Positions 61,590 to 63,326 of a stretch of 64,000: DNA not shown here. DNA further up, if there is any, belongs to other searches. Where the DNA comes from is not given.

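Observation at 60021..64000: Terminal NRPS A-PCP didomain translationally coupled to a GT-C-like membrane protein, flanked by a methyltransferase and a JmjC-type oxygenase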

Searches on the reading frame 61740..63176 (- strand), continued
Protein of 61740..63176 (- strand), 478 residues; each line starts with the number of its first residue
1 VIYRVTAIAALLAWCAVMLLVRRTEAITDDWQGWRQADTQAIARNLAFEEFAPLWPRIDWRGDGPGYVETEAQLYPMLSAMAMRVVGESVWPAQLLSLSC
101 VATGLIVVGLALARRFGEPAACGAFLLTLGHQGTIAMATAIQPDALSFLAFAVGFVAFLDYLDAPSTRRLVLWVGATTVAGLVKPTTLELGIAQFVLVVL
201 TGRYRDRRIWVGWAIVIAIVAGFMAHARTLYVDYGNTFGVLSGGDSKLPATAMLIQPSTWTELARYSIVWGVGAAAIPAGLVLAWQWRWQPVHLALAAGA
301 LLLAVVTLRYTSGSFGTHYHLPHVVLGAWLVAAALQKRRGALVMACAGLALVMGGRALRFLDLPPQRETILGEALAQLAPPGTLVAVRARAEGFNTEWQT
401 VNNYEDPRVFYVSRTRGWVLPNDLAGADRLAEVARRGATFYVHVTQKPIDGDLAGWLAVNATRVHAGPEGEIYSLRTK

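Call 26: find_homologous_proteins(query=L060:3-3602:+, max_evalue=1e-50)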
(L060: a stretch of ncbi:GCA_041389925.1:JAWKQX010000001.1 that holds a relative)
Query L060:3-3602:+ (1200 aa): 5987 proteins with E <= 1e-50 among 8000 candidates; the best 120 are listed.
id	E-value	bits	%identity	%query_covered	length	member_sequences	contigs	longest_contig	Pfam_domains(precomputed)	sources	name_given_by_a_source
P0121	0.0e+0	1647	64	98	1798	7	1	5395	PF00668.26,PF22336.3,PF22621.3,PF00550.32,PF00202.28,PF00501.35,PF00698.27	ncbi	ncbi:MAG: aminotransferase class III-fold pyridoxal phosphate-dependent enzyme, partial [Polyangiale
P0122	0.0e+0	1512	77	42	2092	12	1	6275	PF00668.26,PF22336.3,PF00109.33,PF22621.3,PF00550.32,PF00202.28,PF00501.35,PF02801.29,PF16197.12,PF00698.27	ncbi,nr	ncbi:MAG TPA: aminotransferase class III-fold pyridoxal phosphate-dependent enzyme, partial [Pseudom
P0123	0.0e+0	1512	75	43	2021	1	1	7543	PF00668.26,PF22336.3,PF22621.3,PF00550.32,PF00202.28,PF00501.35,PF02801.29,PF16197.12,PF00698.27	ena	-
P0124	0.0e+0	1359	69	40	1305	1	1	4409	PF22336.3,PF22621.3,PF00550.32,PF00202.28,PF02801.29,PF16197.12,PF00698.27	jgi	jgi:acyl transferase domain-containing protein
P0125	0.0e+0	1353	66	41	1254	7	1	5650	PF22336.3,PF22621.3,PF00550.32,PF00202.28,PF16197.12,PF00698.27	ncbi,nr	ncbi:MAG TPA: aminotransferase class III-fold pyridoxal phosphate-dependent enzyme, partial [Polyang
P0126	0.0e+0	1312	56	94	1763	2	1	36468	PF22336.3,PF00109.33,PF22621.3,PF00550.32,PF00202.28,PF02801.29,PF16197.12,PF00698.27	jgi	jgi:acyl transferase domain-containing protein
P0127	0.0e+0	1295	54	95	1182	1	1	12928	PF22336.3,PF22621.3,PF00550.32,PF00202.28,PF00698.27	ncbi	ncbi:MAG: aminotransferase class III-fold pyridoxal phosphate-dependent enzyme, partial [Pseudoxanth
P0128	0.0e+0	1275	53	97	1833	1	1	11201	PF22336.3,PF00109.33,PF22621.3,PF00550.32,PF00202.28,PF13193.13,PF02801.29,PF16197.12,PF00698.27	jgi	jgi:acyl transferase domain-containing protein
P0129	0.0e+0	1274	68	39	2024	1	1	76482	PF22336.3,PF00109.33,PF22621.3,PF00550.32,PF00202.28,PF00501.35,PF13193.13,PF02801.29,PF16197.12,PF00698.27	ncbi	-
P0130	0.0e+0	1272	54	97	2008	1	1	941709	PF22336.3,PF00109.33,PF22621.3,PF00550.32,PF00202.28,PF00108.30,PF00501.35,PF13193.13,PF02801.29,PF16197.12,PF00698.27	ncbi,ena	-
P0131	0.0e+0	1270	80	32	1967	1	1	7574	PF22336.3,PF00109.33,PF22621.3,PF00550.32,PF00202.28,PF00501.35,PF13193.13,PF02801.29,PF16197.12,PF00698.27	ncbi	ncbi:MAG: amino acid adenylation domain-containing protein, partial [Pseudoxanthomonas sp.]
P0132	0.0e+0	1268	53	99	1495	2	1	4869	PF22336.3,PF00109.33,PF22621.3,PF00550.32,PF00202.28,PF02801.29,PF16197.12,PF00698.27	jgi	-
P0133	0.0e+0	1266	54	94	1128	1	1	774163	PF00550.32,PF00202.28,PF00698.27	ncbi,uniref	ncbi:aminotransferase class III-fold pyridoxal phosphate-dependent enzyme [Lysobacter korlensis]|uni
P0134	0.0e+0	1265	53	96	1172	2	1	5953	PF22336.3,PF22621.3,PF00550.32,PF00202.28,PF00698.27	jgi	-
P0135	0.0e+0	1265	53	99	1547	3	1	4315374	PF22336.3,PF00109.33,PF22621.3,PF00550.32,PF00202.28,PF02801.29,PF16197.12,PF00698.27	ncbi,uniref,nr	ncbi:type I polyketide synthase [Pseudoxanthomonas sp.]|uniref:type I polyketide synthase n=1 Tax=Ps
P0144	0.0e+0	1233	65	41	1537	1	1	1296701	PF22336.3,PF00109.33,PF22621.3,PF00550.32,PF00202.28,PF02801.29,PF16197.12,PF00698.27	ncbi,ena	-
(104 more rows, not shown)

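Call 27: find_encoding_contigs(protein=P0129, flank=10000, max_places=2)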
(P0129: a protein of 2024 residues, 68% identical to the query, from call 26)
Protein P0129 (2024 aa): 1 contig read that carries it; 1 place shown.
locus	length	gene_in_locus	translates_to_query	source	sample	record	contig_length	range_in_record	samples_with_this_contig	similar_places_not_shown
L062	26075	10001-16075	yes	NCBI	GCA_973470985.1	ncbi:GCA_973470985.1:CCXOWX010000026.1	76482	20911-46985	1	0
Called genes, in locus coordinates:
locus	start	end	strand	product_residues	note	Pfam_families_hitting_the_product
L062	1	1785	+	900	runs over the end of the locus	PF01411:tRNA-synt_2c, PF07973:tRNA_SAD, PF02272:DHHA1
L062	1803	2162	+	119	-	PF02599:CsrA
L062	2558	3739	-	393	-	PF15632:ATPgrasp_Ter (weak)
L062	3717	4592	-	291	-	-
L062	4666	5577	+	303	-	PF22624:AASDHPPT_N (weak), PF01648:ACPS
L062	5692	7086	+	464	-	PF02397:Bac_transf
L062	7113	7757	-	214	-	-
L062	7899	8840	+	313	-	PF13621:Cupin_8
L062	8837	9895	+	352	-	PF00501:AMP-binding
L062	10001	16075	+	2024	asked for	PF00501:AMP-binding, PF13193:AMP-binding_C, PF00550:PP-binding, PF00109:ketoacyl-synt, PF02801:Ketoacyl-synt_C, PF16197:KAsynt_C_assoc, PF22336:RhiE-like_linker, PF22621:CurL-like_PKS_C, +3 more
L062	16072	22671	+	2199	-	PF00668:Condensation, PF00501:AMP-binding, PF13193:AMP-binding_C, PF00550:PP-binding, PF00668:Condensation, PF00501:AMP-binding, PF13193:AMP-binding_C, PF00550:PP-binding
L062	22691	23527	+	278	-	-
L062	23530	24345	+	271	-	-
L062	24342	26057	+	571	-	PF04616:Glyco_hydro_43 (faint), PF24793:GINT1_N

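Call 30: search_protein_families(library=pfam, proteins=[L062:2558-3739:-, L062:3717-4592:-, L062:5692-7086:+, L062:7113-7757:-, L062:8837-9895:+, L062:22691-23527:+, L062:23530-24345:+, L062:24342-26057:+, L060:11929-18528:+, L060:19254-20459:+], max_evalue=0.01)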
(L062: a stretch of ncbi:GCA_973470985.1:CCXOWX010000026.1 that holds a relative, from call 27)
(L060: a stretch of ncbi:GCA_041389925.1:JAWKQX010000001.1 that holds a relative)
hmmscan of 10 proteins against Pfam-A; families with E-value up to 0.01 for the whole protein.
L062:2558-3739:- (393 aa): 1 family
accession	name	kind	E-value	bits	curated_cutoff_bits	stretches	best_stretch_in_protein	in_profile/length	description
PF15632.11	ATPgrasp_Ter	-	5.6e-06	26.6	29.1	1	200-324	7-113/131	ATP-grasp in the biosynthetic pathway with Ter operon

L062:3717-4592:- (291 aa): 0 families

L062:5692-7086:+ (464 aa): 2 families
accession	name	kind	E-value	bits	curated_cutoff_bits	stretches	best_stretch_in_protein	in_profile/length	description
PF02397.22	Bac_transf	-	2.2e-66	223.2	27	1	275-458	1-178/179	Bacterial sugar transferase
PF13727.12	CoA_binding_3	-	0.0084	16.6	25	1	67-179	2-113/175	CoA-binding domain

L062:7113-7757:- (214 aa): 1 family
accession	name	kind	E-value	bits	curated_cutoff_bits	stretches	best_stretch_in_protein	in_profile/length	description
PF00226.36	DnaJ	-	0.00023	21.7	27.8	1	8-39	2-33/63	DnaJ domain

L062:8837-9895:+ (352 aa): 1 family
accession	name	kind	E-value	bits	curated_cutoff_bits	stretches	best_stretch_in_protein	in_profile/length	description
PF00501.34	AMP-binding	-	4.3e-29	101.9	29.9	1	214-328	6-132/384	AMP-binding enzyme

L062:22691-23527:+ (278 aa): 1 family
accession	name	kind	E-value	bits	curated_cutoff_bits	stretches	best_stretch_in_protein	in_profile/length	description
PF12146.15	Hydrolase_4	-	0.00018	21.4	27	1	62-155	19-114/239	Serine aminopeptidase, S33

L062:23530-24345:+ (271 aa): 1 family
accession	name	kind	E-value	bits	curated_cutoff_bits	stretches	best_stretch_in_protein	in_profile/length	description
PF00561.26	Abhydrolase_1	-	0.0043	17.2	25.8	1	48-138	18-108/245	alpha/beta hydrolase fold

L062:24342-26057:+ (571 aa): 2 families
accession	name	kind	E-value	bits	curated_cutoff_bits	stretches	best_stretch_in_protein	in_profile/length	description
PF24793.1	GINT1_N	-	1.6e-27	96.7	27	1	324-526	58-262/304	Glucosamine inositolphosphorylceramide transferase 1, N-terminal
PF04616.20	Glyco_hydro_43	-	6.4e-08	32.7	32.2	1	381-449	70-144/288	Glycosyl hydrolases family 43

L060:11929-18528:+ (2199 aa): 2 families
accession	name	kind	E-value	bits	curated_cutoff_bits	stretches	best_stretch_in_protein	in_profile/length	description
PF13699.11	eCIS_core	-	1.7e-05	25.3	22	1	190-249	21-77/79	eCIS core domain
PF00962.28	A_deaminase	-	0.0039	16.7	27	0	2076-2120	253-297/330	Adenosine deaminase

L060:19254-20459:+ (401 aa): 4 families
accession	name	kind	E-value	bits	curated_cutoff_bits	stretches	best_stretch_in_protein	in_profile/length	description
PF13599.13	Pentapeptide_4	-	3.4e-23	81.9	38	4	48-123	3-78/78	Pentapeptide repeat region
PF00805.28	Pentapeptide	-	8.9e-13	48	20.2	1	104-135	9-40/40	Pentapeptide repeats (8 copies)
PF13576.12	Pentapeptide_3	-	3.5e-09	37.2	27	2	57-96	5-47/48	Pentapeptide repeats (9 copies)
PF23894.2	LD_SV2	-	5.4e-06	27.1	29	1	110-183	29-91/92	SV2A/B/C luminal domain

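Call 31: find_encoding_contigs(protein=P0144, flank=10000, max_places=2)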
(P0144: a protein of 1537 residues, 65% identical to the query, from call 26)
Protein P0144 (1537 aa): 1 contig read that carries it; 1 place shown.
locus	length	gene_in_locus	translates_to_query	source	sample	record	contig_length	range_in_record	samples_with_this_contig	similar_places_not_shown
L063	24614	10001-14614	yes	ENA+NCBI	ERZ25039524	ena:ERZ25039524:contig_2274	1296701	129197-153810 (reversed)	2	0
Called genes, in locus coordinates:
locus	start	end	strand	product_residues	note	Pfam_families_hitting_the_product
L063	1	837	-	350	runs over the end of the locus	PF10609:ParA (weak), PF13614:AAA_31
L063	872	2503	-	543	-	PF13807:GNVR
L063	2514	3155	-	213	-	PF02563:Poly_export, PF10531:SLBB, PF22461:SLBB_2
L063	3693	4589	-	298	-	PF13276:HTH_21, PF00665:rve, PF13683:rve_3, PF13333:rve_2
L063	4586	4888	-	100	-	PF01527:HTH_Tnp_1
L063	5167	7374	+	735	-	PF00884:Sulfatase, PF01663:Phosphodiest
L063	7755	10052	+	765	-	PF00501:AMP-binding, PF13193:AMP-binding_C, PF00550:PP-binding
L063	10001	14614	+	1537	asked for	PF00109:ketoacyl-synt, PF02801:Ketoacyl-synt_C, PF16197:KAsynt_C_assoc, PF22336:RhiE-like_linker, PF22621:CurL-like_PKS_C, PF00698:Acyl_transf_1, PF00550:PP-binding, PF00202:Aminotran_3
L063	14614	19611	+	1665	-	PF00668:Condensation, PF00501:AMP-binding, PF13193:AMP-binding_C, PF00550:PP-binding, PF00668:Condensation, PF00550:PP-binding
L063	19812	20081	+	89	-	PF00535:Glycos_transf_2, PF10111:Glyco_tranf_2_2 (weak)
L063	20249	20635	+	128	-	-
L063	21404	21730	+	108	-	-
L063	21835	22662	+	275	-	PF00561:Abhydrolase_1 (weak), PF12146:Hydrolase_4 (weak)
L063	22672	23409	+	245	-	PF22624:AASDHPPT_N, PF01648:ACPS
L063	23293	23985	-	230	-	PF03330:DPBB_1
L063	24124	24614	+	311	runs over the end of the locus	PF00389:2-Hacid_dh, PF02826:2-Hacid_dh_C, PF03446:NAD_binding_2 (weak)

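Call 33: predict_structure(alignment_id=A1)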
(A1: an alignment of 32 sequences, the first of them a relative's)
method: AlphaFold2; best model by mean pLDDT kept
length: 478 residues; sequences in the alignment: 32
mean_pLDDT: 90.3   pTM: 0.90
mean pLDDT of the five models: 90.3, 89.3, 89.2, 88.5, 87.0
residues with pLDDT >= 90: 327; 70-90: 126; 50-70: 25; < 50: 0
segments of 3 or more residues with pLDDT < 50: none
pLDDT, mean of each block of 10 residues (from residue 1): 93 96 70 71 92 89 82 93 92 93 98 96 97 91 93 98 97 98 91 97 96 97 90 74 61 88 92 95 94 96 87 80 96 89 92 90 82 95 93 84 79 92 94 95 93 97 96 86
secondary structure, 60 per line:
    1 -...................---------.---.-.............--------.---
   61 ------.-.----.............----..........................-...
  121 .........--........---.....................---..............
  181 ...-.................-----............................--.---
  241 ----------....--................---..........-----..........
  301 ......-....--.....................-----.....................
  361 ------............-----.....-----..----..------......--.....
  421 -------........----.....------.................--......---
elements in order: H2-20 H36-48 H74-86 H91-116 H118-129 H132-139 H143-163 H167-183 H185-201 H207-234 H251-254 H257-272 H276-285 H291-306 H308-311 H314-334 H340-360 H367-378 E384-388 H408-413 E416-420 H428-435 E440-444 H451-460 E461-467 E470-475

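Call 36: fold_search(model_id=the predicted structure, library=pdb)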
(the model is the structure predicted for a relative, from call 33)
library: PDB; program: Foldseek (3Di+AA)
matches with E <= 10: 328; with E <= 0.001: 20
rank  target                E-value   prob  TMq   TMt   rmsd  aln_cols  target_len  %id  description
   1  5f15                  7.0e-09  1.00  0.59  0.53   9.2       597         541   15  Crystal Structure of ArnT from Cupriavidus metallidurans bound to Undecaprenyl phosphate (released 2016-02-17)
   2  5ezm                  2.1e-08  1.00  0.66  0.60   6.6       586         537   14  Crystal Structure of ArnT from Cupriavidus metallidurans in the apo state (released 2016-02-17)
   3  9s6t_A                4.4e-07  1.00  0.56  0.55   8.0       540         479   12  Ternary cryo-EM structure of chicken ALG12 with Dol25-PP-GlcNAc2Man7, Dol25-P-Man, and Fab (released 2026-03-18)
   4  9s6s_A                3.9e-06  1.00  0.56  0.51   8.4       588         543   11  Ternary cryo-EM structure of human ALG9 with Dol25-PP-GlcNAc2Man6, Dol25-P-Man and Fab (released 2026-03-18)
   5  6w98_A                5.6e-06  1.00  0.50  0.23   9.3       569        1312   16  Single-Particle Cryo-EM Structure of Arabinofuranosyltransferase AftD from Mycobacteria (released 2020-05-13)
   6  6gxc_A                6.1e-06  1.00  0.50  0.36   8.6       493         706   12  Bacterial oligosaccharyltransferase PglB in complex with an inhibitory peptide and a reactive lipid-linked oligosaccha (released 2018-11-14)
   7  5ogl_A                9.5e-06  1.00  0.52  0.37   8.4       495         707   12  Structure of bacterial oligosaccharyltransferase PglB in complex with an acceptor peptide and an lipid-linked oligosac (released 2017-10-25)
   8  6wby                  2.2e-05  1.00  0.48  0.23   9.3       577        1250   15  Single-Particle Cryo-EM Structure of Arabinofuranosyltransferase AftD from Mycobacteria, Mutant R1389S Class 2 (released 2020-05-13)
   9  8pn9_A                3.0e-05  1.00  0.56  0.43  12.2       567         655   11  Structure of human oligosaccharyltransferase OST-A complex bound to NGI-1 (released 2024-05-08)
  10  9s6u_A                3.6e-05  1.00  0.57  0.52   8.3       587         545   12  Ternary cryo-EM structure of human ALG9 with Dol25-PP-GlcNAc2Man8, Dol25-P-Man and Fab (released 2026-03-18)
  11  7oci_F                4.3e-05  1.00  0.53  0.41  11.2       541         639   11  Cryo-EM structure of yeast Ost6p containing oligosaccharyltransferase complex (released 2022-02-16)
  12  6s7o_A                4.7e-05  1.00  0.56  0.43   9.1       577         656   11  Cryo-EM structure of human oligosaccharyltransferase complex OST-A (released 2019-12-18)
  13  3rce_A                9.2e-05  1.00  0.48  0.36   8.8       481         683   12  Bacterial oligosaccharyltransferase PglB (released 2011-06-15)
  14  6s7t_A                9.6e-05  1.00  0.57  0.41   8.9       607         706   11  Cryo-EM structure of human oligosaccharyltransferase complex OST-B (released 2019-12-18)
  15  3waj                  1.4e-04  1.00  0.52  0.34  12.4       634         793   12  Crystal structure of the Archaeoglobus fulgidus oligosaccharyltransferase (O29867_ARCFU) complex with Zn and sulfate (released 2013-10-30)
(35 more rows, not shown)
